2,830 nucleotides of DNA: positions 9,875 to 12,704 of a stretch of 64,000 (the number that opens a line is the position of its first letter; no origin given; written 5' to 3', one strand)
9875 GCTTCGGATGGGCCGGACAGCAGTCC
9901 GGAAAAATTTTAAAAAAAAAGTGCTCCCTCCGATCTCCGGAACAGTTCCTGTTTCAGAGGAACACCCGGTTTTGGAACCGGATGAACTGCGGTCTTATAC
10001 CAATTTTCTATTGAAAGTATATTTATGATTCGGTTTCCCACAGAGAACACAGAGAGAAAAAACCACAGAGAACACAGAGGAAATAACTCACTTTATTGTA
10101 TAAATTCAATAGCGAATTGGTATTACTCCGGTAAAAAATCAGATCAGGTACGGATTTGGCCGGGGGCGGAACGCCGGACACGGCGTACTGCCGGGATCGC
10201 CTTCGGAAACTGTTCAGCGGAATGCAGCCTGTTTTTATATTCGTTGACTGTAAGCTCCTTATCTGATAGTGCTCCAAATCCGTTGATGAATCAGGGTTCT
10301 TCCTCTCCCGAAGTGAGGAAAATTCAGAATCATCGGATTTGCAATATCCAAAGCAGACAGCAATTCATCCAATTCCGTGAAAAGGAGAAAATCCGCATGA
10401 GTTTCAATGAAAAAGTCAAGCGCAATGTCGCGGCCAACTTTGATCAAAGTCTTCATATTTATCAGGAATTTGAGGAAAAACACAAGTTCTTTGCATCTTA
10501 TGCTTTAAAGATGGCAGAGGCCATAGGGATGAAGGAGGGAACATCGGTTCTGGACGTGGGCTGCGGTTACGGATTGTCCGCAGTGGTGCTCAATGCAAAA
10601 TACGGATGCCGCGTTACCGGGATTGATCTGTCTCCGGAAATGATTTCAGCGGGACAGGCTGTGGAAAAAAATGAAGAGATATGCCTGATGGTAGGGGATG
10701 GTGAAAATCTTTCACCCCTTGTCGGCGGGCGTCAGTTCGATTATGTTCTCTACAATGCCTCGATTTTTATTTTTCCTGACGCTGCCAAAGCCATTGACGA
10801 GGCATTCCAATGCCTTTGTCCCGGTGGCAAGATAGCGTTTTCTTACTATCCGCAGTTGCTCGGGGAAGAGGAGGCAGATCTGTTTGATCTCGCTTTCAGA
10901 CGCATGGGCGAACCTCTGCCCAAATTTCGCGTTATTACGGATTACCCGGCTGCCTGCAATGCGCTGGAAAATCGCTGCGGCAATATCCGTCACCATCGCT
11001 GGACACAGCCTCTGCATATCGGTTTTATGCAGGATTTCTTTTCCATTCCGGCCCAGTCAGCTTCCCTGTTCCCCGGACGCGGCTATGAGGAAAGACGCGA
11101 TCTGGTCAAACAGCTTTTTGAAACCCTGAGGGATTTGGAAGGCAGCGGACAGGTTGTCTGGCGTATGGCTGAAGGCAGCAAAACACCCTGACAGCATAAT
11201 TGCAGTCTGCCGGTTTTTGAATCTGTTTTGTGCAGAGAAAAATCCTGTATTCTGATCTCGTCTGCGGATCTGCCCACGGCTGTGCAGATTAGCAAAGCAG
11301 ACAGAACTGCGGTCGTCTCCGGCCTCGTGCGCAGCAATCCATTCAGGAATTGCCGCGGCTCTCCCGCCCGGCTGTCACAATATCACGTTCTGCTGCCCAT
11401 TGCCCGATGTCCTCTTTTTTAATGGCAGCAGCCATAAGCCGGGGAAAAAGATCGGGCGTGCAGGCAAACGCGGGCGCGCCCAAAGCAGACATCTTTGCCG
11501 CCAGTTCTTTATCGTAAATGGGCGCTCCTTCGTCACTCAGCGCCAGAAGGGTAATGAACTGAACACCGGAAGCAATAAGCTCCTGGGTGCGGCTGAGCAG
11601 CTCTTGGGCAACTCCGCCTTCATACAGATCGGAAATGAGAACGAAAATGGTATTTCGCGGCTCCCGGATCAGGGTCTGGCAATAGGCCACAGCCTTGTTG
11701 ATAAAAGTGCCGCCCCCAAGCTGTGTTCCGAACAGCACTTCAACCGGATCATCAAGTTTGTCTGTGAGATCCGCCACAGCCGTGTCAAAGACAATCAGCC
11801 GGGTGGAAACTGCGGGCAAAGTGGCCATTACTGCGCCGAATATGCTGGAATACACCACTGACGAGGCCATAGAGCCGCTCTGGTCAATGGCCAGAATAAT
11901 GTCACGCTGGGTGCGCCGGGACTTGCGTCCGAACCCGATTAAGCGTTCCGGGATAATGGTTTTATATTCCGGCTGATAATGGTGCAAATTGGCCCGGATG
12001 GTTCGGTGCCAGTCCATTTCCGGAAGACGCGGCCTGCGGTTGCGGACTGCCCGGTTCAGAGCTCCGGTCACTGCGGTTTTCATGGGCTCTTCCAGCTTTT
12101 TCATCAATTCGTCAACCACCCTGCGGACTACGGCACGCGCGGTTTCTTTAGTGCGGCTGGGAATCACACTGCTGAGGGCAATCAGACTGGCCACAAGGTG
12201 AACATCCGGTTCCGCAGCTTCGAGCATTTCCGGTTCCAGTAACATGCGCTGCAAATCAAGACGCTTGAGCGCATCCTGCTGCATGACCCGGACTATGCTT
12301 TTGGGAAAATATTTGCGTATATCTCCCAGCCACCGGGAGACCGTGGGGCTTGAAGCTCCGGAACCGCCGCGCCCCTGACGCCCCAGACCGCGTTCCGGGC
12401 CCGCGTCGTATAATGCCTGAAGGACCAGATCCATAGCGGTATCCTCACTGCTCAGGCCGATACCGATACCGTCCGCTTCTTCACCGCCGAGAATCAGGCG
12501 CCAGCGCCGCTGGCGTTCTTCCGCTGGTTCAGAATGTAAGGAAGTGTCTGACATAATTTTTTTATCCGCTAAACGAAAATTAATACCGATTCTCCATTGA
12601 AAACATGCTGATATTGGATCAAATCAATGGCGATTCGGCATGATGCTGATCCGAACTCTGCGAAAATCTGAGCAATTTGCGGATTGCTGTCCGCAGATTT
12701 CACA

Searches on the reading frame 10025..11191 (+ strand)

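Call 7: search_protein_families(library=pfam, proteins=[window:10025-11191:+], max_evalue=0.01)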
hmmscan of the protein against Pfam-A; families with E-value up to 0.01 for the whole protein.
window:10025-11191:+ (388 aa): 14 families
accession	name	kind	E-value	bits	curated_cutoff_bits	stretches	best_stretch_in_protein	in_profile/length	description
PF08241.18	Methyltransf_11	-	2.9e-18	66.7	21.2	1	176-272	1-95/95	Methyltransferase domain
PF13649.12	Methyltransf_25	-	5.2e-16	59.5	27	1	175-268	1-97/97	Methyltransferase domain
PF13489.12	Methyltransf_23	-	8.7e-13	48.8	27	1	169-277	20-121/164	Methyltransferase domain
PF13847.12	Methyltransf_31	-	1.6e-11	44.5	27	1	170-276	2-113/145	Methyltransferase domain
PF08242.18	Methyltransf_12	-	3.2e-11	44.3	30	1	176-270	1-98/98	Methyltransferase domain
PF01209.24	Ubie_methyltran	-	3.4e-09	36.8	20.1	1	131-271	12-150/233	ubiE/COQ5 methyltransferase family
PF02353.26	CMAS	-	6.8e-07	29.3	27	1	164-213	55-104/273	Mycolic acid cyclopropane synthetase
PF01135.25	PCMT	-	8.6e-06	26.1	20.3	1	162-227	64-134/210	Protein-L-isoaspartate(D-aspartate) O-methyltransferase (PCMT)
PF13679.12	Methyltransf_32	-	0.0002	21.8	27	1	163-216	17-75/143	Methyltransferase domain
PF05175.20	MTS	-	0.00021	21.4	23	1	165-270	25-136/170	Methyltransferase small domain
PF01728.25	FtsJ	-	0.00096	19.6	24.1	1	162-262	11-114/181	FtsJ-like methyltransferase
PF03848.20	TehB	-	0.0013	18.6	20.4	1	162-253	21-110/193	Tellurite resistance protein TehB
PF07021.18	MetW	-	0.0015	18.6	21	1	169-247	11-85/193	Methionine biosynthesis protein MetW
PF06325.19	PrmA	-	0.0072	16.3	22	0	161-216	152-207/296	Ribosomal protein L11 methyltransferase (PrmA)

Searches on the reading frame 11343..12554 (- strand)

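Call 7: search_protein_families(library=pfam, proteins=[window:11343-12554:-], max_evalue=0.01)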
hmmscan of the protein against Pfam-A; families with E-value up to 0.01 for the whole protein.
window:11343-12554:- (403 aa): 2 families
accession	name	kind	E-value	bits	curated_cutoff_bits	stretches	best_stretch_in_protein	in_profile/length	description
PF05762.20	VWA_CoxE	-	1.4e-49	169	26.4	1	161-371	8-219/222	VWA domain containing CoxE-like protein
PF13519.12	VWA_2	-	0.00041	21.4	27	1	219-309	1-105/107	von Willebrand factor type A domain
